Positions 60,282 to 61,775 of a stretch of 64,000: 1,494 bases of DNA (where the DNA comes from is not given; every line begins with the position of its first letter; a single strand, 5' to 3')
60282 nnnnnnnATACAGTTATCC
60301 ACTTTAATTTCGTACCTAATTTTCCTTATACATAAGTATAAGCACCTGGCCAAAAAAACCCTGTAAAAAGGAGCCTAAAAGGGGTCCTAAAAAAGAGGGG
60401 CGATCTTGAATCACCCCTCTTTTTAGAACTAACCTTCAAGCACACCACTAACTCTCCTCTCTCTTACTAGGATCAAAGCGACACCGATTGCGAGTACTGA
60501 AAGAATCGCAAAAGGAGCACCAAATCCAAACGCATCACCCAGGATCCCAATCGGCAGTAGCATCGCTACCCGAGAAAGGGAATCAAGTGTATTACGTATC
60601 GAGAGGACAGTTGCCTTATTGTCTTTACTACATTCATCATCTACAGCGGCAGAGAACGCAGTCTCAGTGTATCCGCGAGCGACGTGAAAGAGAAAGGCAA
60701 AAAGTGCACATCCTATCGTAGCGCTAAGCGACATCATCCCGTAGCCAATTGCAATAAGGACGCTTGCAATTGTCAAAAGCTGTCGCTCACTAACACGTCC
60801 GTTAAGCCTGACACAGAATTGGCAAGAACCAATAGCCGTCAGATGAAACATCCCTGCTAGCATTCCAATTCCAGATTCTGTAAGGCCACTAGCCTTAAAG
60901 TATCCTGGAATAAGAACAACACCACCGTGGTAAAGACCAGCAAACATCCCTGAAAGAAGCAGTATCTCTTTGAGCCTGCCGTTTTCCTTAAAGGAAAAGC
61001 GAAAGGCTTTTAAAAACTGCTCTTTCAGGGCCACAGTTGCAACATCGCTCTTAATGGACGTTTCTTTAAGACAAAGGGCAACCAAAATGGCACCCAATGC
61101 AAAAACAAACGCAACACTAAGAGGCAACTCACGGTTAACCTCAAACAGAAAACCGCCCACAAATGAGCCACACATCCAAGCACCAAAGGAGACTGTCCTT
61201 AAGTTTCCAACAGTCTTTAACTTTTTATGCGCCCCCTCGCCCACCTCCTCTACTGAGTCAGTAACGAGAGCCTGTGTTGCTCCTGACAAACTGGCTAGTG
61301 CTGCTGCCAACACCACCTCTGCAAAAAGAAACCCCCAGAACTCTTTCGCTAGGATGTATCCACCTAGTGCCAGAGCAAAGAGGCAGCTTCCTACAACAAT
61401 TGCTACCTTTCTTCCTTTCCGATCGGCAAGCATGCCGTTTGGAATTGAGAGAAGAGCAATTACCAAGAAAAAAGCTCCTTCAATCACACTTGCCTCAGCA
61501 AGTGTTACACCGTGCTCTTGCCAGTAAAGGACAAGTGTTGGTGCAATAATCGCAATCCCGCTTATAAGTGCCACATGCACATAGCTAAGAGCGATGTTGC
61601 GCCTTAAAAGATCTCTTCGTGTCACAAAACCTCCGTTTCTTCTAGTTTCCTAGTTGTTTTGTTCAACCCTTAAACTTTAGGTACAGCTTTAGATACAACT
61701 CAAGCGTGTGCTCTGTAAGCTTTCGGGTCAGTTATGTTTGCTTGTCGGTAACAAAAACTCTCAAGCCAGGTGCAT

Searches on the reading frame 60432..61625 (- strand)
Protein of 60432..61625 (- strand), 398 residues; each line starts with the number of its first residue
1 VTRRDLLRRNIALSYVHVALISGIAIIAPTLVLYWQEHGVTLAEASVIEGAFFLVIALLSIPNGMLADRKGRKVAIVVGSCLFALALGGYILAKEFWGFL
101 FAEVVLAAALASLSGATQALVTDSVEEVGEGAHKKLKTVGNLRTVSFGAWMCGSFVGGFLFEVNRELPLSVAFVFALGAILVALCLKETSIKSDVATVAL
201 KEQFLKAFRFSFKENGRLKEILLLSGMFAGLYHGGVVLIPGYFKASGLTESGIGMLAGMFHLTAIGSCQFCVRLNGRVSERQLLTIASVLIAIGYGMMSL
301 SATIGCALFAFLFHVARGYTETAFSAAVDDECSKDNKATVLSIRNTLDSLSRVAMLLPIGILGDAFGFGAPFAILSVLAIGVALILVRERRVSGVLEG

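Call 66: search_protein_families(library=pfam, max_evalue=0.00001, proteins=[window:60432-61625:-])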
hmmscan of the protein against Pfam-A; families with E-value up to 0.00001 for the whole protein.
window:60432-61625:- (398 aa): 2 families
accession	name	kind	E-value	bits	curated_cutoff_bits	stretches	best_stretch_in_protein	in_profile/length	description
PF07690.21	MFS_1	-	1.2e-27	97.2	33.4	1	20-353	8-344/347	Major Facilitator Superfamily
PF12832.13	MFS_1_like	-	2.3e-06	27.4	25.2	1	15-341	6-339/373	MFS_1 like family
